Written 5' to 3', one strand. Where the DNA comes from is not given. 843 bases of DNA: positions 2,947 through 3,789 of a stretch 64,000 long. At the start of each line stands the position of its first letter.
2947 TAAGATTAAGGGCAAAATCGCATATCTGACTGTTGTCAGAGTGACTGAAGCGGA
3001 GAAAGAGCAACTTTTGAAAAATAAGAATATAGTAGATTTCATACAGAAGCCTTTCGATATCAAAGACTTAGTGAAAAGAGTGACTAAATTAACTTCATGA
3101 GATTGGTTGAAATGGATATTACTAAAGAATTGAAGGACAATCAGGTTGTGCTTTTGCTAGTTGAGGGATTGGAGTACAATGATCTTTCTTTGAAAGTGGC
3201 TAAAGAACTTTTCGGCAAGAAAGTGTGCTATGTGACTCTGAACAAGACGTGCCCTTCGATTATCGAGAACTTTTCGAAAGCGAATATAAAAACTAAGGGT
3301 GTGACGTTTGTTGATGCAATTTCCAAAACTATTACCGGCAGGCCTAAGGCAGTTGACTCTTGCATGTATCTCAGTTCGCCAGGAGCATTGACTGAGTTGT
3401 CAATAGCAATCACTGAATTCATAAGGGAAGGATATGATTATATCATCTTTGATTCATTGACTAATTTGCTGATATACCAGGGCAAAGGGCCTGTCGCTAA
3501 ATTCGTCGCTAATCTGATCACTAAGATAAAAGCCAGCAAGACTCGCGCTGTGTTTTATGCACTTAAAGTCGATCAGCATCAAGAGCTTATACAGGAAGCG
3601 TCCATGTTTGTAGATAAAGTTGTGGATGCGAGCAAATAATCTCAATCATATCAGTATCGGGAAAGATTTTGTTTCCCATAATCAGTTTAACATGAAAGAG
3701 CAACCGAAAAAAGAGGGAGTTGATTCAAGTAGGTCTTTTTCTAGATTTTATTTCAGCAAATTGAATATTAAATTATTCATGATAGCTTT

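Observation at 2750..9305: Compact sensor island: REC, P-loop-less KaiC-like, Cache-HAMP histidine kinase, 7TM protein, 7TM-HAMP-2xPAS protein with no output, hemerythrin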

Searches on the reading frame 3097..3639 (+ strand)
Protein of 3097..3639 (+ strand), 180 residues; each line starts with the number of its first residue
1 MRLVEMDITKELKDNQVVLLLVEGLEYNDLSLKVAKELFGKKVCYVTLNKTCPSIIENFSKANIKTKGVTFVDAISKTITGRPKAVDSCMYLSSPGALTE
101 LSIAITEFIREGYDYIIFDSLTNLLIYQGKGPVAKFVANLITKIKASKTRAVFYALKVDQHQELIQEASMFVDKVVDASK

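Call 3: search_protein_families(library=pfam, proteins=[window:3097-3639:+], max_evalue=0.1)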
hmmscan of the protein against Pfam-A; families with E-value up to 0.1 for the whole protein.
window:3097-3639:+ (180 aa): 4 families
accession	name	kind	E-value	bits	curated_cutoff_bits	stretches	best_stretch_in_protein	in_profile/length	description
PF24336.1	DUF7504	-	4.2e-06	27.8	27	1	69-177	59-178/179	Family of unknown function (DUF7504)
PF05763.18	DUF835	-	0.00041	20.6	33.1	1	94-148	57-112/136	Protein of unknown function (DUF835)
PF23365.1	DUF7090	-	0.00062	20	27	1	67-177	69-181/192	Family of unknown function (DUF7090)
PF06745.19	ATPase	-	0.0043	16.9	26.6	1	39-161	47-168/231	KaiC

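Call 4: search_protein_families(library=ncbifam, proteins=[window:3097-3639:+], max_evalue=0.1)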
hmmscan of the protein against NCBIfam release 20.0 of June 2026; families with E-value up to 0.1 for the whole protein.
window:3097-3639:+ (180 aa): 0 families

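Call 12: find_homologous_proteins(query=window:3097-3636:+, max_evalue=0.001)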
Query window:3097-3636:+ (180 aa): 348 proteins with E <= 0.001 among 463 candidates; the best 120 are listed.
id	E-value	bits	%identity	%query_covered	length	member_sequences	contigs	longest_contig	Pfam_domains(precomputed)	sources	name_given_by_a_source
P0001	1.0e-103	362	93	100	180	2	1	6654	PF24336.2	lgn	-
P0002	1.0e-95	336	88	100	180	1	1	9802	PF24336.2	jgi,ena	-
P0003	5.1e-93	327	84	100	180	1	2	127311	PF24336.2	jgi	jgi:KaiC/GvpD/RAD55 family RecA-like ATPase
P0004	8.7e-63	229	61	96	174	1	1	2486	-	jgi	jgi:KaiC/GvpD/RAD55 family RecA-like ATPase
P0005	3.5e-61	224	57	97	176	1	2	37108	PF24336.2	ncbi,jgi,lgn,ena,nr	ncbi:hypothetical protein COV19_00815 [Candidatus Woesearchaeota archaeon CG10_big_fil_rev_8_21_14_0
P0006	1.4e-59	218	55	98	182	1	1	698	PF23365.2,PF23442.2,PF24336.2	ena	-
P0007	1.5e-59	218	57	97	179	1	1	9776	PF23365.2,PF24336.2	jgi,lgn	-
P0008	2.0e-59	218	58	97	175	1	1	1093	-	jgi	-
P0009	9.0e-59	216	59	96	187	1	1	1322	-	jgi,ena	-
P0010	1.1e-57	212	59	97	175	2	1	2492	PF23365.2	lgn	-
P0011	1.6e-57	212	58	97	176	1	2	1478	PF23365.2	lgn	-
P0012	2.0e-57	211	54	98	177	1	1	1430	-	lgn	-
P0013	2.8e-57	211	55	96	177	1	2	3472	PF06745.20,PF23365.2,PF24336.2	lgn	-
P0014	3.1e-57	211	56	97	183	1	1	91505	PF24336.2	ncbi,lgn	-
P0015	4.2e-57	210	58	97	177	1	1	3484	PF23365.2,PF24336.2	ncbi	ncbi:MAG: hypothetical protein ABIA37_02220 [Candidatus Woesearchaeota archaeon]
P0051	5.5e-54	200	54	97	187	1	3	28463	PF06745.20,PF23365.2,PF24336.2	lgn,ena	-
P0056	7.6e-54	200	57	97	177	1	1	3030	PF06745.20,PF23365.2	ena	-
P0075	3.6e-53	198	55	97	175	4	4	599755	-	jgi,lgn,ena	-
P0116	9.1e-52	193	55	96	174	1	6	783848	PF24336.2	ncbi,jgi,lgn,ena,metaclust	metaclust:\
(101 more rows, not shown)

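Call 14: find_encoding_contigs(protein=P0003, flank=10000, max_places=2)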
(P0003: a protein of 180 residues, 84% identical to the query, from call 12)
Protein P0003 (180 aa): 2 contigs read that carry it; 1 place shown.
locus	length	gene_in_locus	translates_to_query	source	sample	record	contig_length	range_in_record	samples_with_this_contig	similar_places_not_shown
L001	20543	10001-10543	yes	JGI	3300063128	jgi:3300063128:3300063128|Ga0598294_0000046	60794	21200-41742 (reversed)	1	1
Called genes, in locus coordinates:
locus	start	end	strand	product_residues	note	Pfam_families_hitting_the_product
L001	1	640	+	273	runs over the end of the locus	PF00795:CN_hydrolase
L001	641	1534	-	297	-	PF02655:ATP-grasp_3, PF08443:RimK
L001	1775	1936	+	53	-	-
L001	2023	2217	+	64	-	-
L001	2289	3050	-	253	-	PF00849:PseudoU_synth_2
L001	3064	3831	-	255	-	PF01479:S4, PF00849:PseudoU_synth_2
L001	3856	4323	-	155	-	PF03412:Peptidase_C39, PF12385:Peptidase_C70, PF13529:Peptidase_C39_2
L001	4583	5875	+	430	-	PF00324:AA_permease, PF03845:Spore_permease (weak), PF13520:AA_permease_2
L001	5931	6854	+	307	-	PF07885:Ion_trans_2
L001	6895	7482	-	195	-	-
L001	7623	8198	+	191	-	PF13197:DUF4013 (faint)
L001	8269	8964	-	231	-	PF01769:MgtE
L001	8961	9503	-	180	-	PF01769:MgtE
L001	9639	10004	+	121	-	PF00072:Response_reg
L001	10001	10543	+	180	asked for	PF24336:DUF7504 (weak)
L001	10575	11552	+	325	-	PF13379:NMT1_2, PF09084:NMT1, PF12974:Phosphonate-bd (weak)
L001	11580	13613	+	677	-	PF02743:dCache_1, PF00672:HAMP, PF00512:HisKA, PF02518:HATPase_c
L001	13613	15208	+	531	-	PF00989:PAS, PF13188:PAS_8, PF08448:PAS_4 (faint), PF13426:PAS_9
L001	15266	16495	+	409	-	PF01136:Peptidase_U32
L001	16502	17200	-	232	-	PF02002:TFIIE_alpha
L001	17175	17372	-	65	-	-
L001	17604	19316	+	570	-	PF05345:He_PIG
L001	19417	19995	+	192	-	PF01871:AMMECR1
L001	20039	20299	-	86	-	PF01193:RNA_pol_L (faint), PF13656:RNA_pol_L_2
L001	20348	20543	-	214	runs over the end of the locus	PF05175:MTS, PF03602:Cons_hypoth95 (weak), PF06325:PrmA, PF13847:Methyltransf_31 (weak)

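Call 15: find_encoding_contigs(protein=P0116, flank=8000, max_places=3)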
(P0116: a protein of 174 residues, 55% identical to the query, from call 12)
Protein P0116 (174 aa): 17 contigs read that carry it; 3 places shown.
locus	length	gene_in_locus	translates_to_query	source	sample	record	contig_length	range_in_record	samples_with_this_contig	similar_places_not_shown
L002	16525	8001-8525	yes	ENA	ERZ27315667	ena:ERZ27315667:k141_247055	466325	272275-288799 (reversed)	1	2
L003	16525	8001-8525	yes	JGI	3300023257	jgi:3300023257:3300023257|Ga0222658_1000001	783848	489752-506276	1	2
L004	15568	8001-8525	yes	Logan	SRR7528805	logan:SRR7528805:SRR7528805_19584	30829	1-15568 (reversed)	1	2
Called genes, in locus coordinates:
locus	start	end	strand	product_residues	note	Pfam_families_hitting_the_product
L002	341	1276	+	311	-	PF01916:DS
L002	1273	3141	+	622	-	PF02784:Orn_Arg_deC_N, PF00491:Arginase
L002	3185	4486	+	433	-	PF18195:GatD_N, PF00710:Asparaginase, PF17763:Asparaginase_C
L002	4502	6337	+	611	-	PF02934:GatB_N, PF02938:GAD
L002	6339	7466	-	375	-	PF03706:LPG_synthase_TM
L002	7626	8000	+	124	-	PF00072:Response_reg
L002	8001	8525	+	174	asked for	PF24336:DUF7504 (weak)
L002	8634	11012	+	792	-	PF00672:HAMP, PF00512:HisKA, PF02518:HATPase_c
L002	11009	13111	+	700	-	PF00672:HAMP (weak)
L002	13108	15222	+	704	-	PF08447:PAS_3 (weak), PF08448:PAS_4, PF13426:PAS_9, PF00989:PAS (weak), PF13426:PAS_9, PF08447:PAS_3, PF00989:PAS, PF08447:PAS_3, +4 more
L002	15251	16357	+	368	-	PF03796:DnaB_C (weak), PF13481:AAA_25 (weak), PF06745:ATPase, PF07088:GvpD_P-loop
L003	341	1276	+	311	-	PF01916:DS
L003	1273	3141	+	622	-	PF02784:Orn_Arg_deC_N, PF00491:Arginase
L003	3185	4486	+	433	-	PF18195:GatD_N, PF00710:Asparaginase, PF17763:Asparaginase_C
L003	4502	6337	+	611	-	PF02934:GatB_N, PF02938:GAD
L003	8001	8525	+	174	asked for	PF24336:DUF7504 (weak)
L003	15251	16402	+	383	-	PF13481:AAA_25 (weak), PF03796:DnaB_C (weak), PF06745:ATPase, PF07088:GvpD_P-loop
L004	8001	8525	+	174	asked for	PF24336:DUF7504 (weak)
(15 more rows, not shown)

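Call 16: find_encoding_contigs(protein=P0075, flank=8000, max_places=3)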
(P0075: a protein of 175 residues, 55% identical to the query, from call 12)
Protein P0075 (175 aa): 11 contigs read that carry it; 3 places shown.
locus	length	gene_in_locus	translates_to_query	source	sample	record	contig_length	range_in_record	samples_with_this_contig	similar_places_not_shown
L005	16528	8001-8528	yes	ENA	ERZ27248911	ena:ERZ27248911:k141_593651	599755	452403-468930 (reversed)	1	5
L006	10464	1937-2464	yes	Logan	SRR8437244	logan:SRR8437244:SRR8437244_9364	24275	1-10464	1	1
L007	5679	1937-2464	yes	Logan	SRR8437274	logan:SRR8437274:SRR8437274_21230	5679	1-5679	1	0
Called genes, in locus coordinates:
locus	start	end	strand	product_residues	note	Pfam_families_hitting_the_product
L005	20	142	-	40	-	-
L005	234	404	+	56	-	-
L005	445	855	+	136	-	PF01814:Hemerythrin (faint)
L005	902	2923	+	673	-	PF02743:dCache_1, PF00672:HAMP, PF00512:HisKA, PF02518:HATPase_c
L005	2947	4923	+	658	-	PF00989:PAS, PF13426:PAS_9, PF00989:PAS, PF13188:PAS_8, PF08448:PAS_4, PF13426:PAS_9, PF00989:PAS, PF13426:PAS_9, +1 more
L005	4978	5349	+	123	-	PF00072:Response_reg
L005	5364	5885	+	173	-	-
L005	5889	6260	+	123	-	PF00072:Response_reg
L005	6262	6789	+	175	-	-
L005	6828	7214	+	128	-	PF00072:Response_reg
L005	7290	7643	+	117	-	PF00072:Response_reg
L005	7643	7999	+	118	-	PF00072:Response_reg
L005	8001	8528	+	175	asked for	-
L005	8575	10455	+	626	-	PF00672:HAMP, PF00512:HisKA, PF02518:HATPase_c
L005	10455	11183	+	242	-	-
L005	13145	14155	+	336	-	PF03796:DnaB_C (faint), PF06745:ATPase, PF23442:DUF7125 (faint), PF13481:AAA_25 (weak), PF07088:GvpD_P-loop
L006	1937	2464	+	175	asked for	-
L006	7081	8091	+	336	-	PF03796:DnaB_C (faint), PF06745:ATPase, PF23442:DUF7125 (faint), PF13481:AAA_25 (weak), PF07088:GvpD_P-loop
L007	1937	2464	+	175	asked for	-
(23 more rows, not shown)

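Call 27: find_related_loci(query=A1, collection=genome_contigs, flank=10000)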
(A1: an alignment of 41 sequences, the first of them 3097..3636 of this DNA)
Query A1 (180 aa) in genome_contigs; peptide patterns used: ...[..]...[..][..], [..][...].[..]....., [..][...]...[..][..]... (x = any residue, [..] = any of these).
185 stretches matched a pattern; 109 encode a relative of the query (tblastn E <= 1e-3); the best 80 are kept; 80 distinct loci.
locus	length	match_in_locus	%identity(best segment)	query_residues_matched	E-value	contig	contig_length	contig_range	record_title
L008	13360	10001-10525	57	6-180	8e-68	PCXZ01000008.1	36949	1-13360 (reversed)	MAG: Candidatus Woesearchaeota archaeon CG10_big_fil_rev_8_21_14_0_10_44_13 CG10_8_21_14_0.10_scaffold_734_c, whole geno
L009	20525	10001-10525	55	5-179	6e-65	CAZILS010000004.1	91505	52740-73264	MAG TPA_asm: uncultured archaeon isolate SRP141376_co4_238 genome assembly, contig: NODE_384_length_91505_cov_16.639267,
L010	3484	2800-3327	58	5-180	1e-64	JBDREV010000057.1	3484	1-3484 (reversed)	MAG: Candidatus Woesearchaeota archaeon isolate MEGAHIT-group-1.331 k141_10078949, whole genome shotgun sequence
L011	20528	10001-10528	57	5-180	2e-64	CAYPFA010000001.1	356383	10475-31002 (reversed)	MAG TPA_asm: Candidatus Woesearchaeota archaeon isolate SRP272421_co1_238 genome assembly, contig: NODE_5_length_356383_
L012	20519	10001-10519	58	5-177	1e-63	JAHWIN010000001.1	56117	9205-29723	MAG: Candidatus Woesearchaeota archaeon isolate YT1_767 k127_569175, whole genome shotgun sequence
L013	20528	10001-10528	55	4-180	7e-64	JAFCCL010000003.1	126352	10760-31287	MAG: Candidatus Iainarchaeum archaeon isolate AB_3033_Bin_170 AB_3033_Bin_170_scaffold_49, whole genome shotgun sequence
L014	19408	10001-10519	55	5-177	5e-62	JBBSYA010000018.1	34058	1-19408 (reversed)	MAG: Nanoarchaeota archaeon isolate H43-bin036_1 H43_bin036_1_000000000018, whole genome shotgun sequence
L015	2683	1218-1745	56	5-180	2e-62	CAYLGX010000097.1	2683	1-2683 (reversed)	MAG TPA_asm: Candidatus Woesearchaeota archaeon isolate SRP272421_co3_79 genome assembly, contig: NODE_157479_length_268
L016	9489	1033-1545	54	6-176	1e-61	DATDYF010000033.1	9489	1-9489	MAG TPA_asm: Candidatus Nanoarchaeia archaeon isolate SMAG_U8158 k141_2270630, whole genome shotgun sequence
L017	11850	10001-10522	59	3-176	1e-61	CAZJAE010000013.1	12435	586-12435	MAG TPA_asm: uncultured archaeon isolate binchicken_co115_24 genome assembly, contig: NODE_7717_length_12435_cov_4.49095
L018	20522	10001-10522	55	4-177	2e-61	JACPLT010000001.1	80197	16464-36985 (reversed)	MAG: Candidatus Pacearchaeota archaeon isolate NC_groundwater_528_Ag_S-0.1um_33_10 S35_SO-1_scaffold_92266, whole genome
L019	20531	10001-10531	53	2-177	4e-61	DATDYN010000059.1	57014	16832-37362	MAG TPA_asm: Candidatus Nanoarchaeia archaeon isolate SMAG_U8166 k141_2380856, whole genome shotgun sequence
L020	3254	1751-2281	51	1-177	7e-61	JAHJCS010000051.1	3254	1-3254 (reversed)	MAG: Nanoarchaeota archaeon isolate Modern_marine.mb.317 Modern_marine.mb.317_k141_523280, whole genome shotgun sequence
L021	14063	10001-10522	53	4-177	9e-61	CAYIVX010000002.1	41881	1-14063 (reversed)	MAG TPA_asm: Candidatus Woesearchaeota archaeon isolate ERP119705_co5_617 genome assembly, contig: NODE_974_length_41881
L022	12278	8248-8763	52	5-176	2e-60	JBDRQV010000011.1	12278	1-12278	MAG: Nanoarchaeota archaeon isolate MEGAHIT-group-2.61 k141_361852, whole genome shotgun sequence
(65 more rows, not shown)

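Call 32: predict_structure(alignment_id=A1)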
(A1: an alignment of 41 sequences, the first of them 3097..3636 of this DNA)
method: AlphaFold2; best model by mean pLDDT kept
length: 180 residues; sequences in the alignment: 41
mean_pLDDT: 92.4   pTM: 0.89
mean pLDDT of the five models: 92.4, 91.6, 91.5, 91.5, 91.0
residues with pLDDT >= 90: 148; 70-90: 26; 50-70: 4; < 50: 2
segments of 3 or more residues with pLDDT < 50: none
pLDDT, mean of each block of 10 residues (from residue 1): 70 96 89 94 96 95 96 95 90 96 97 96 91 94 97 92 90 88
secondary structure, 60 per line:
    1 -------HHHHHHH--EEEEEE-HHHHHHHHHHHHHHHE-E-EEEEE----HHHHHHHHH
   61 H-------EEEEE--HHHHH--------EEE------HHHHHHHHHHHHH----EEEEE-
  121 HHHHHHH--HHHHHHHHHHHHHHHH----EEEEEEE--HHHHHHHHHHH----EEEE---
elements in order: H8-14 E17-22 H24-38 E43-47 H52-61 E69-73 H76-80 E89-91 H98-110 E115-119 H121-127 H130-145 E150-156 H159-169 E174-177
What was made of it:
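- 3097..3639 (+): iKaiC: a 180-aa single-domain KaiC/RecA-fold protein. The Walker A position reads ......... The catalytic Glu-Glu position reads N49-K50 (weak alignment). A Walker-B-like IIFDS is kept. Invariant motifs are YVTLNKT, FVDAIS, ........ and FDSLTNL. AlphaFold2 pLDDT 92.4 (call 32).
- Checked: KaiC fold: AlphaFold2 pLDDT 92.4 (call 32).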

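Call 36: fold_search(model_id=the predicted structure, library=pdb)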
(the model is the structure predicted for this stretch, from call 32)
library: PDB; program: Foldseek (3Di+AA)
matches with E <= 10: 1743; with E <= 0.001: 191
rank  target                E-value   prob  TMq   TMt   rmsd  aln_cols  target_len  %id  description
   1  4yds                  1.0e-06  1.00  0.60  0.50   5.6       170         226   16  FlaH from Sulfolobus acidocaldarius with ATP and Mg-Ion (released 2015-11-11)
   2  2dr3_F                2.9e-06  1.00  0.72  0.56   2.9       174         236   17  Crystal Structure of RecA superfamily ATPase PH0284 from Pyrococcus horikoshii OT3 (released 2006-12-06)
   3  2dr3_D                6.4e-06  1.00  0.66  0.51   2.7       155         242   18  Crystal Structure of RecA superfamily ATPase PH0284 from Pyrococcus horikoshii OT3 (released 2006-12-06)
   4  9vis                  6.8e-06  1.00  0.60  0.59   4.1       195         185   13  Crystal strcture of adenosylcobinamide kinase/adenosylcobinamide phosphate guanylyltransferase CobU from Akkermansia muc (released 2025-10-08)
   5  8zn5_B                7.6e-06  1.00  0.64  0.28   6.4       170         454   20  Crystal Structure of Designed Clock Protein KaiC (released 2025-04-16)
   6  2dr3_E                8.1e-06  1.00  0.66  0.51   4.2       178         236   17  Crystal Structure of RecA superfamily ATPase PH0284 from Pyrococcus horikoshii OT3 (released 2006-12-06)
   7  9vit_A                8.1e-06  1.00  0.56  0.57   4.3       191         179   14  Crystal strcture of adenosylcobinamide kinase/adenosylcobinamide phosphate guanylyltransferase CobU H49A from Akkerman (released 2025-10-08)
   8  8jon_A                9.2e-06  1.00  0.63  0.26   5.2       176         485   15  Structure of a synthetic circadian clock protein KaiC mutant of cyanobacteria Synechococcus elongatus PCC 7942 (released 2024-06-12)
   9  9vio_B                1.2e-05  1.00  0.58  0.61   3.9       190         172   13  Crystal strcture of adenosylcobinamide kinase/adenosylcobinamide phosphate guanylyltransferase CobU from Akkermansia m (released 2025-10-08)
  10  8zn5_C                1.6e-05  1.00  0.63  0.26   6.8       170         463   20  Crystal Structure of Designed Clock Protein KaiC (released 2025-04-16)
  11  7v3x_G                1.7e-05  1.00  0.61  0.27   6.4       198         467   15  Crystal Structure of Cyanobacterial Circadian Clock Protein KaiC (released 2022-04-27)
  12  7wdc_B                1.8e-05  1.00  0.57  0.25   6.6       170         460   15  Crystal Structure of Cyanobacterial Circadian Clock Protein KaiC (released 2022-07-20)
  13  2dr3_B                1.9e-05  1.00  0.68  0.53   3.7       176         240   15  Crystal Structure of RecA superfamily ATPase PH0284 from Pyrococcus horikoshii OT3 (released 2006-12-06)
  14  7dy2_B                2.0e-05  1.00  0.63  0.28   6.6       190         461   16  Crystal Structure of Cyanobacterial Circadian Clock Protein KaiC (released 2022-04-27)
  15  5yz8_A                2.0e-05  1.00  0.62  0.52   6.8       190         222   15  Crystal Structure of N-terminal C1 domain of KaiC (released 2019-01-30)
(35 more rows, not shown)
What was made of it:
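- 3097..3639 (+): Foldseek hits to ArlH, PH0284 and KaiC (call 36).
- On KaiC / RecA-superfamily ATPase (PF06745): Foldseek probability 1.0 to FlaH, PH0284 and KaiC, with TM-score up to 0.72 (call 36).
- Closest known: ArlH/FlaH, the KaiC-like ATP-binding protein of the archaellum motor. Same: It is the best structural match (Foldseek E=1e-6, call 36).
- Checked: The top Foldseek PDB hits are FlaH/ArlH 4yds, PH0284 2dr3 and KaiC (call 36).
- iKaiC has a KaiC fold (calls 32, 36). The best structural match is ATP-bound FlaH/ArlH (call 36).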
